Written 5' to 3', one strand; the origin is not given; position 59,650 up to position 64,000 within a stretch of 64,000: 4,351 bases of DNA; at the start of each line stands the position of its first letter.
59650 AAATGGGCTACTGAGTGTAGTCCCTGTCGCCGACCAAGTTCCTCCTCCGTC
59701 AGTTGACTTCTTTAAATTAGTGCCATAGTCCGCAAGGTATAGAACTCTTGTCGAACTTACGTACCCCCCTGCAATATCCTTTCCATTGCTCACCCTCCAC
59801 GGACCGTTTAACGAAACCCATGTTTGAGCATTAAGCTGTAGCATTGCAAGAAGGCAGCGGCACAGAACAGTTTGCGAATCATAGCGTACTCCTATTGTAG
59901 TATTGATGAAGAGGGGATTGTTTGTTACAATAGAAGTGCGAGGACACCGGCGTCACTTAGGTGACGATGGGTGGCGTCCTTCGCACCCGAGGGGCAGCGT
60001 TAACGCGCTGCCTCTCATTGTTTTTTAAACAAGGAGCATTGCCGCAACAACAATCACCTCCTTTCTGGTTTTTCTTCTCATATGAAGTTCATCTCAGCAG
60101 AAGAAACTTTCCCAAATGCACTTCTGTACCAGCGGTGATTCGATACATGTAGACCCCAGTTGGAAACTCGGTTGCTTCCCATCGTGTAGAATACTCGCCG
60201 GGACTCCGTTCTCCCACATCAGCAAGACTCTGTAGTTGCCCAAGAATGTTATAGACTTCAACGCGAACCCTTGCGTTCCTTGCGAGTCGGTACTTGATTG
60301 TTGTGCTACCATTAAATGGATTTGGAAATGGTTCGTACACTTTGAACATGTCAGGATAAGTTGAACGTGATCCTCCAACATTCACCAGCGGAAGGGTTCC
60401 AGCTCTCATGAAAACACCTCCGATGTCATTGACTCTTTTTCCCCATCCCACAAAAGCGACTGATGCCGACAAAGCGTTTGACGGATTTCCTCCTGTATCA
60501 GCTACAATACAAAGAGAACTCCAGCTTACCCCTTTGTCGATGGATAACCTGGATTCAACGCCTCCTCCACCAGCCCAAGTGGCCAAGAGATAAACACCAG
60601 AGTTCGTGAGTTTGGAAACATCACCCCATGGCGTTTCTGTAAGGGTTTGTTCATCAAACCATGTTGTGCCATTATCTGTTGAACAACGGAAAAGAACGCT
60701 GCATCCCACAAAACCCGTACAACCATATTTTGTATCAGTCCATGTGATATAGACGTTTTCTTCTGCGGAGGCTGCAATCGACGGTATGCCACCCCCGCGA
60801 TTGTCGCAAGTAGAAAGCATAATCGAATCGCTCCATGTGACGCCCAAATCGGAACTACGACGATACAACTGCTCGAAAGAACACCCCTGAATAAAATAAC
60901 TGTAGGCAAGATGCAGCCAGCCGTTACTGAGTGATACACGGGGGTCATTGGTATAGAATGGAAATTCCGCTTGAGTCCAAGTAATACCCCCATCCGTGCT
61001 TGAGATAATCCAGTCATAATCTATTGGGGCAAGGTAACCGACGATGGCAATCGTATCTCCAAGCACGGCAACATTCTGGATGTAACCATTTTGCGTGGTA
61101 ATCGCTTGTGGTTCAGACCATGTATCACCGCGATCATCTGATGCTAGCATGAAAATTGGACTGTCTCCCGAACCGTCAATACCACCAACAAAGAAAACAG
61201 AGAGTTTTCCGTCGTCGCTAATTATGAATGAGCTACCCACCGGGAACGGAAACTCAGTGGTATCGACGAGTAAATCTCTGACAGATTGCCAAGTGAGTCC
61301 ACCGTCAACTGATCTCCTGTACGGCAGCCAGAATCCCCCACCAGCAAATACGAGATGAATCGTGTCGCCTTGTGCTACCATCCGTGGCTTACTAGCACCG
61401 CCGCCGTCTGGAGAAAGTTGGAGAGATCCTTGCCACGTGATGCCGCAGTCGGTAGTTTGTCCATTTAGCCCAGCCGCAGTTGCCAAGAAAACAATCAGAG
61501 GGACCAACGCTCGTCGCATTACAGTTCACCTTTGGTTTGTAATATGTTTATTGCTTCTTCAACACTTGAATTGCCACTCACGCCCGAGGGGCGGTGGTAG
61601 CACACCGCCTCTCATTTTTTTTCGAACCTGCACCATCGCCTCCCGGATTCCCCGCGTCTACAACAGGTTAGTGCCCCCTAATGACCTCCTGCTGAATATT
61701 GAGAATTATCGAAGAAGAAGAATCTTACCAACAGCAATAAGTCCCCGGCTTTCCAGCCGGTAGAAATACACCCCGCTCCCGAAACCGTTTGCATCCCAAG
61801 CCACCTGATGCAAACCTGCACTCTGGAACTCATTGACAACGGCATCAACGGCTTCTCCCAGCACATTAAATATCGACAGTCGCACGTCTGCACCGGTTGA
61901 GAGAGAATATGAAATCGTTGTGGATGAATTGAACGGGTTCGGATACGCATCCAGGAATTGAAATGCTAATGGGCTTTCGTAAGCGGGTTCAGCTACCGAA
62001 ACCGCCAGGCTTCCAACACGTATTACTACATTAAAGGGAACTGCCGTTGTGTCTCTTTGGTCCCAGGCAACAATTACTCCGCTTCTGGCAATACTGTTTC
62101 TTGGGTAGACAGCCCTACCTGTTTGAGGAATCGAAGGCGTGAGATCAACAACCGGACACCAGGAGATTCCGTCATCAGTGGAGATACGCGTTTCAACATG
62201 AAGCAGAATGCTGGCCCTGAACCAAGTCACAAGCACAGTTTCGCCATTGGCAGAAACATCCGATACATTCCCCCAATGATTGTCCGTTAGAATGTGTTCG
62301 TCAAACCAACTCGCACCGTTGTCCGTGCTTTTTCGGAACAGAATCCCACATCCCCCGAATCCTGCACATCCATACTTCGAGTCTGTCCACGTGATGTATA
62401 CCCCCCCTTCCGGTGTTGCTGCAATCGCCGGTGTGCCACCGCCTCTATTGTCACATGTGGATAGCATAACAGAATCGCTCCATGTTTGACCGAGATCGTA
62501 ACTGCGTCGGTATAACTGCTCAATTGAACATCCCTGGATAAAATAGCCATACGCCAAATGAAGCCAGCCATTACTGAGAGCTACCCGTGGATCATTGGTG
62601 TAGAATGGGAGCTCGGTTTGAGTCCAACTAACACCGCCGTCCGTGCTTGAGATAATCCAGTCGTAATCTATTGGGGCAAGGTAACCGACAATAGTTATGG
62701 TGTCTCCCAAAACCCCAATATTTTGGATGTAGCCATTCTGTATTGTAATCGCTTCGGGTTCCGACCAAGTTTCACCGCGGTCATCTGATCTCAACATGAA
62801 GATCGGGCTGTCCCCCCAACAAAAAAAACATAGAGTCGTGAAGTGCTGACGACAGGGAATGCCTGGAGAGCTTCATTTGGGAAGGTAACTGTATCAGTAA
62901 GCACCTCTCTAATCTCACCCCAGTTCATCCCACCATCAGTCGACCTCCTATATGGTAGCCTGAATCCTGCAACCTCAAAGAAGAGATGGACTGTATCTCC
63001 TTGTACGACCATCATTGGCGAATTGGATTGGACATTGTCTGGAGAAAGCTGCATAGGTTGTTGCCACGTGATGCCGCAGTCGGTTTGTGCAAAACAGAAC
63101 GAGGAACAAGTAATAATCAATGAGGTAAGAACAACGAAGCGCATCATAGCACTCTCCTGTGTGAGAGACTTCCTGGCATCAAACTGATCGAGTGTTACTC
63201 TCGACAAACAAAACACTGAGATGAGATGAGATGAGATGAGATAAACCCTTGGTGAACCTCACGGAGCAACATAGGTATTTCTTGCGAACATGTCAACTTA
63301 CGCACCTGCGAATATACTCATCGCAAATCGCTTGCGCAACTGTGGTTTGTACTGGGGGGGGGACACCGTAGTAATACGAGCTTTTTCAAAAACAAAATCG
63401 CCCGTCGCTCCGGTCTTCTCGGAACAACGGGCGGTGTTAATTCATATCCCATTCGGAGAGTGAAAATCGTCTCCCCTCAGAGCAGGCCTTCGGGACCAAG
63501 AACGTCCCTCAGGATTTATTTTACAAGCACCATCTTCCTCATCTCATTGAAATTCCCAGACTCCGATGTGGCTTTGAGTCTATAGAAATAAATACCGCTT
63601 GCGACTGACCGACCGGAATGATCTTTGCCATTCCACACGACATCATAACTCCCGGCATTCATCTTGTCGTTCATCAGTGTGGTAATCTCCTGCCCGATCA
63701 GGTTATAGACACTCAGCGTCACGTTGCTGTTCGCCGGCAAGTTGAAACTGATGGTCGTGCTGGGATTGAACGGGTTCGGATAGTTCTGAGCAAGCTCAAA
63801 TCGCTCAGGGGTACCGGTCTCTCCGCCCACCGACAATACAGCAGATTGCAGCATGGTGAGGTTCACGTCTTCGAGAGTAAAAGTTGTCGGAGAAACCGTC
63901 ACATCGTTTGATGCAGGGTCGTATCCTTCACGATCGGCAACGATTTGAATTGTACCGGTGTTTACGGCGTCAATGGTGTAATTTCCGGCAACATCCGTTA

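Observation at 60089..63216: Recent tandem duplication of a T9SS BNR sialidase-like gene; second copy inactivated by a 13-14-nt deletion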

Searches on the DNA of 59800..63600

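Call 25: search_rna_families(source=window, start=59800, end=63600, threshold=evalue, max_evalue=1)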
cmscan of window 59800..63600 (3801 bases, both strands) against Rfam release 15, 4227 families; matches with E-value up to 1: 1.
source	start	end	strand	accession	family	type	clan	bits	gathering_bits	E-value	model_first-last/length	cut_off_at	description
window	59927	60027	+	RF02100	tfoR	Gene; sRNA;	-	22.4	70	0.023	1-101/101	no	Translational regulator of tfoXVC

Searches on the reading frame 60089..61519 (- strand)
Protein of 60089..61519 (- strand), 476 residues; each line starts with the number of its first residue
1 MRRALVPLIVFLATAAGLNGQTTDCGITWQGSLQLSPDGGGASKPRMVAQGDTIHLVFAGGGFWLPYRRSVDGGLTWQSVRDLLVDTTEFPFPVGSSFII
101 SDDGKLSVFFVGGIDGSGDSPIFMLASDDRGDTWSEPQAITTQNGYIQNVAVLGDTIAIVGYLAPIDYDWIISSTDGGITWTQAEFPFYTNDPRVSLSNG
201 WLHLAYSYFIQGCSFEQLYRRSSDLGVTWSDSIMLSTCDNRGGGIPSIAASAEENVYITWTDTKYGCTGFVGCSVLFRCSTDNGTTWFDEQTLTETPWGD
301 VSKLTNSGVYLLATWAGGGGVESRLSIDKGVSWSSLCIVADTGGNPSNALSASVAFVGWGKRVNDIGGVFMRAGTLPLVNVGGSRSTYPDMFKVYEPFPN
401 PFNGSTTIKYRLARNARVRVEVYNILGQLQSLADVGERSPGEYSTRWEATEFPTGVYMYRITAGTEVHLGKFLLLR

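Call 6: search_protein_families(library=pfam, proteins=[window:60089-61519:-], max_evalue=0.01)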
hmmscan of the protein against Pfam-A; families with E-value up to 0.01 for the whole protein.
window:60089-61519:- (476 aa): 4 families
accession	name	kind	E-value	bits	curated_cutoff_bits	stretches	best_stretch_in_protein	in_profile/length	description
PF13088.12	BNR_2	-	1.1e-15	58.2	31.4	3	102-237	60-206/277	BNR repeat-like domain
PF02012.26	BNR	-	3.1e-08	32.8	27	0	174-182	3-11/12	BNR/Asp-box repeat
PF18962.6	Por_Secre_tail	-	4.3e-08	33.8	27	1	398-471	2-72/75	Secretion system C-terminal sorting domain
PF24316.1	Tli3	-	6.8e-05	23.6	27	0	248-290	57-98/129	T6SS Tli3 immunity protein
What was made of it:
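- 60089..61519 (-): Copy 1: intact 476-aa protein with a signal peptide, a six-bladed BNR/Asp-box beta-propeller and a T9SS type A C-terminal domain. PF13088 scores 58.2 bits and PF18962 scores 33.8 bits (call 6).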

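Call 10: find_encoding_contigs(protein=window:60089-61519:-, flank=10000, max_places=10)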
Protein window:60089-61519:- (476 aa): no gene with exactly this product is on record in the collection.

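Call 38: search_solved_structures(query=window:60092-61519:-, max_evalue=1)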
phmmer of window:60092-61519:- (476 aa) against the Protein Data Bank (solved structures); distinct sequences matched with E-value up to 1: 19.
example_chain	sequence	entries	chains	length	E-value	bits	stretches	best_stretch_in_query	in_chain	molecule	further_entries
8gn6_C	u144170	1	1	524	0.00013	24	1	67-141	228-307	Sialidase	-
8gn6_A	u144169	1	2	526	0.00013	24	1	67-141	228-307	Sialidase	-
8t26_A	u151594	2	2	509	0.00024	23.1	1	67-141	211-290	Sialidase, putative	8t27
8feb_A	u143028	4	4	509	0.00026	23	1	67-141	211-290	Sialidase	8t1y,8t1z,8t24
5kky_A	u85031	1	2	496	0.0045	18.9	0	118-142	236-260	Sialidase A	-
2ya4_A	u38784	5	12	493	0.0049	18.8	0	118-142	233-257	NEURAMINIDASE A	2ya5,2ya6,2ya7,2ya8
3h71_A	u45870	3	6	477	0.0069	18.3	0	118-142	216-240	Sialidase A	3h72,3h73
2w20_A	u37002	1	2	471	0.0076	18.1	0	118-142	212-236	SIALIDASE A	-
7a54_A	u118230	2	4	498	0.0078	18.1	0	118-142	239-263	Sialidase A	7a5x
2vvz_A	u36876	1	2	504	0.01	17.7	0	118-142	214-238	SIALIDASE A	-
6qzh_A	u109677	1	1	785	0.018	16.9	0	118-142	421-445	C-C chemokine receptor type 7,Sialidase A,C-C chemokine receptor type 7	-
9k6l_R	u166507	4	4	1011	0.049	15.4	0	118-142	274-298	exo-alpha-sialidase,Taste receptor type 2 member 16,LgBiT | Fusion protein 1,exo-alpha-sialidase,Taste receptor type 2 member 16,Fusion protein 2,exo- | Fusion 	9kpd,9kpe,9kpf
5tsp_A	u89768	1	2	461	0.13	14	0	115-143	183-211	Sialidase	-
2bf6_A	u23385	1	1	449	0.2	13.4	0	115-143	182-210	EXO-ALPHA-SIALIDASE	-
2vk5_A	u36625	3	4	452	0.2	13.4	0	115-143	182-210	EXO-ALPHA-SIALIDASE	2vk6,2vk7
4fj6_A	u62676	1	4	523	0.32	12.8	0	120-143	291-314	glycoside hydrolase family 33, candidate sialidase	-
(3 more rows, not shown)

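Call 47: predict_structure(alignment_id=A2)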
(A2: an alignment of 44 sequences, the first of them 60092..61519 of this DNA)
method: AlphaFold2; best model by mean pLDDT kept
length: 476 residues; sequences in the alignment: 44
mean_pLDDT: 90.3   pTM: 0.76
mean pLDDT of the five models: 90.3, 89.9, 89.8, 89.8, 87.8
residues with pLDDT >= 90: 363; 70-90: 79; 50-70: 21; < 50: 13
segments of 3 or more residues with pLDDT < 50: 17-20, 381-389
pLDDT, mean of each block of 10 residues (from residue 1): 73 57 76 88 95 93 88 94 93 94 94 88 96 97 96 97 91 97 92 96 97 96 97 96 94 95 80 90 96 90 92 93 94 93 95 94 93 83 41 83 94 92 96 93 95 96 90 91
secondary structure, 60 per line:
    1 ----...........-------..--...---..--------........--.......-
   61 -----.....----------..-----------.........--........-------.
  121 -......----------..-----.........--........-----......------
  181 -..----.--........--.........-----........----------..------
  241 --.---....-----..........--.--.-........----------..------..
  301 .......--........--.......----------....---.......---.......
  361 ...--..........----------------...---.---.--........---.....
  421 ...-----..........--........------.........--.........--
elements in order: H5-15 E27-29 E43-50 E53-59 E66-70 E94-102 E105-112 E122-127 E145-153 E156-163 E169-174 E191-198 E201-209 E215-222 E247-250 E256-262 E273-280 E299-307 E310-317 E320-326 E337-340 E344-350 E354-363 E366-375 E392-394 E405-412 E416-423 E429-438 E441-448 E455-463 E466-474
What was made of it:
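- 60089..61519 (-): AF2 mean pLDDT is 90.3 (call 47).
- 61166..61180 (-): Codons for I114-D-G-S-G118 of copy 1, the loop segment absent from copy 2. The loop lies between strands 105-112 and 122-127 in the model (call 47).
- On GH33 sialidase: AF2 pLDDT is 90 (call 47).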

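Call 50: fold_search(model_id=the predicted structure, library=pdb)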
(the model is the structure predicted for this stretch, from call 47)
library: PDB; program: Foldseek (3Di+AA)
matches with E <= 10: 1497; with E <= 0.001: 514
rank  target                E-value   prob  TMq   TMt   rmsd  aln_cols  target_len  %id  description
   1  2ber                  1.3e-12  1.00  0.43  0.35  14.2       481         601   16  Y370G Active Site Mutant of the Sialidase from Micromonospora viridifaciens in complex with beta-Neu5Ac (sialic acid). (released 2005-04-04)
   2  2w38                  3.0e-12  1.00  0.43  0.46  12.7       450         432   16  Crystal structure of the pseudaminidase from Pseudomonas aeruginosa (released 2008-12-23)
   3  1eut                  4.2e-12  1.00  0.42  0.34  25.1       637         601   13  SIALIDASE, LARGE 68KD FORM, COMPLEXED WITH GALACTOSE (released 1997-01-11)
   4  1w8o_A                4.6e-12  1.00  0.41  0.34  14.8       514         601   13  Contribution of the Active Site Aspartic Acid to Catalysis in the Bacterial Neuraminidase from Micromonospora viridifa (released 2004-09-29)
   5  1wcq_C                5.0e-12  1.00  0.42  0.34  14.3       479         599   16  Mutagenesis of the Nucleophilic Tyrosine in a Bacterial Sialidase to Phenylalanine. (released 2005-10-12)
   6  5hx0_B                1.3e-11  1.00  0.44  0.56   7.5       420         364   15  Crystal structure of unknown function protein Dfer_1899 fromDyadobacter fermentans DSM 18053 (released 2016-02-17)
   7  1wcq_A                2.2e-11  1.00  0.44  0.36  13.6       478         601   17  Mutagenesis of the Nucleophilic Tyrosine in a Bacterial Sialidase to Phenylalanine. (released 2005-10-12)
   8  2bzd_C                2.8e-11  1.00  0.43  0.35  14.3       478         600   17  Galactose recognition by the carbohydrate-binding module of a bacterial sialidase. (released 2005-08-19)
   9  3h6j                  3.7e-11  1.00  0.43  0.46  12.7       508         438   14  Crystal structure of a putative neuraminidase from Pseudomonas aeruginosa (released 2009-05-12)
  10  2bzd_A                4.3e-11  1.00  0.44  0.36  25.0       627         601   14  Galactose recognition by the carbohydrate-binding module of a bacterial sialidase. (released 2005-08-19)
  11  5hx0_A                6.6e-11  1.00  0.44  0.55   8.0       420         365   15  Crystal structure of unknown function protein Dfer_1899 fromDyadobacter fermentans DSM 18053 (released 2016-02-17)
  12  6mnj_A                3.2e-10  1.00  0.42  0.39   5.2       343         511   20  Hadza microbial sialidase Hz136 (released 2019-10-02)
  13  7a54_A                3.5e-10  1.00  0.43  0.43  11.6       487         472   12  Two copies of the catalytic domain of NanA sialidase from Streptococcus pneumoniae juxtaposed in the P212121 space gro (released 2020-11-18)
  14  8gn6_A                4.4e-10  1.00  0.46  0.44   5.5       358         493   16  Crystallization of Sialidase from Porphyromonas gingivalis (released 2023-04-19)
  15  4fj6_A                4.9e-10  1.00  0.43  0.40   5.3       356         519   19  Crystal structure of a glycoside hydrolase family 33, candidate sialidase (BDI_2946) from Parabacteroides distasonis A (released 2012-07-25)
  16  4fj6_C                7.9e-10  1.00  0.43  0.40   5.2       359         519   18  Crystal structure of a glycoside hydrolase family 33, candidate sialidase (BDI_2946) from Parabacteroides distasonis A (released 2012-07-25)
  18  4fj6_D                9.1e-10  1.00  0.42  0.39   5.3       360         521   18  Crystal structure of a glycoside hydrolase family 33, candidate sialidase (BDI_2946) from Parabacteroides distasonis A (released 2012-07-25)
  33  4fj6_B                2.4e-09  1.00  0.43  0.40   5.3       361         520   18  Crystal structure of a glycoside hydrolase family 33, candidate sialidase (BDI_2946) from Parabacteroides distasonis A (released 2012-07-25)
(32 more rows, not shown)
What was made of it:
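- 60089..61519 (-): Foldseek top hits are GH33 sialidases and a pseudaminidase at 13-20% identity (call 50).
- On GH33 sialidase: Foldseek probability is 1.0 against 2ber, 2w38, 8gn6 and 4fj6 (call 50).
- Closest known: GH33 sialidase / BNR. Same: The AF2 model is a six-bladed propeller whose best PDB matches are bacterial sialidases and a pseudaminidase (calls 47, 50).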

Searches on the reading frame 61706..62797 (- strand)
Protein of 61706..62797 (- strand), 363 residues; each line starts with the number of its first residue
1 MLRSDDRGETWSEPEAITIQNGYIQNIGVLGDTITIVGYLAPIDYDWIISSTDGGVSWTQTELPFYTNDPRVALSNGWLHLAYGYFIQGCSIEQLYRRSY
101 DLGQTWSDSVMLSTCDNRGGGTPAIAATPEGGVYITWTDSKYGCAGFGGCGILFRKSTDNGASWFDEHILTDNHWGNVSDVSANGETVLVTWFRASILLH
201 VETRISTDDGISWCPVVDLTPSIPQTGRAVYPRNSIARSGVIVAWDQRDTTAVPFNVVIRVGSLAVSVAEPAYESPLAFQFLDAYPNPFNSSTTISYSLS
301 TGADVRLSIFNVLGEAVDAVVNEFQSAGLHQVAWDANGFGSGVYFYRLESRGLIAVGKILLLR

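Call 6: search_protein_families(library=pfam, proteins=[window:61706-62797:-], max_evalue=0.01)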
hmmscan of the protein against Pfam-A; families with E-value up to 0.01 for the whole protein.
window:61706-62797:- (363 aa): 5 families
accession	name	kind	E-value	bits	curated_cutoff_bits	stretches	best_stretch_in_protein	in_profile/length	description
PF18962.6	Por_Secre_tail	-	1.7e-08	35.1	27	1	285-355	2-69/75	Secretion system C-terminal sorting domain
PF13088.12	BNR_2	-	8.9e-08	32.3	31.4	1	2-222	85-257/277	BNR repeat-like domain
PF02012.26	BNR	-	4.3e-06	26.4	27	0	3-12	2-11/12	BNR/Asp-box repeat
PF13860.13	FlgD_ig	-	0.0004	20.7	27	1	292-338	11-61/79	FlgD Ig-like domain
PF15902.12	Sortilin-Vps10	-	0.0043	16.3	33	0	2-72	4-73/446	Sortilin, neurotensin receptor 3,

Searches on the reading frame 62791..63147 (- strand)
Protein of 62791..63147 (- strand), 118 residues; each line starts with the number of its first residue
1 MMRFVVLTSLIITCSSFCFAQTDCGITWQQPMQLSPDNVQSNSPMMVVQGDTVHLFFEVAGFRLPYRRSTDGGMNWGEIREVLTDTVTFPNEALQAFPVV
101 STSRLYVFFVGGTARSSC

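Call 6: search_protein_families(library=pfam, proteins=[window:62791-63147:-], max_evalue=0.01)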
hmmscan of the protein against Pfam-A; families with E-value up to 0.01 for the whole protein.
window:62791-63147:- (118 aa): 1 family
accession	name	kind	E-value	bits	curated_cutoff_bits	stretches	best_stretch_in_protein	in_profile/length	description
PF13088.12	BNR_2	-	0.0037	17.1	31.4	1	25-100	29-118/277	BNR repeat-like domain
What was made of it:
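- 62791..63147 (-): Copy 2, N-terminal fragment (118 aa from ATG 63147, with AGGAG 8 nt upstream). It ends at a TGA 19 nt after the G-run. list_orfs extends it to GTG 63216. Weak BNR_2 hit (call 6).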

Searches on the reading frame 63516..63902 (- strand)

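Call 6: search_protein_families(library=pfam, proteins=[window:63516-63902:-], max_evalue=0.01)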
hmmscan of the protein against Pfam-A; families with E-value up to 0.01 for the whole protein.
window:63516-63902:- (128 aa): 3 families
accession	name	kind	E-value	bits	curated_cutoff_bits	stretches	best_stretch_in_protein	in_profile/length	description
PF13860.13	FlgD_ig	-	2.3e-11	43.9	27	1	49-114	12-78/79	FlgD Ig-like domain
PF18962.6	Por_Secre_tail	-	3.4e-07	30.9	27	1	41-114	2-67/75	Secretion system C-terminal sorting domain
PF13585.12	CHU_C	-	2.2e-06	28.1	27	1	57-114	25-75/86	CHU_C Type IX secretion signal domain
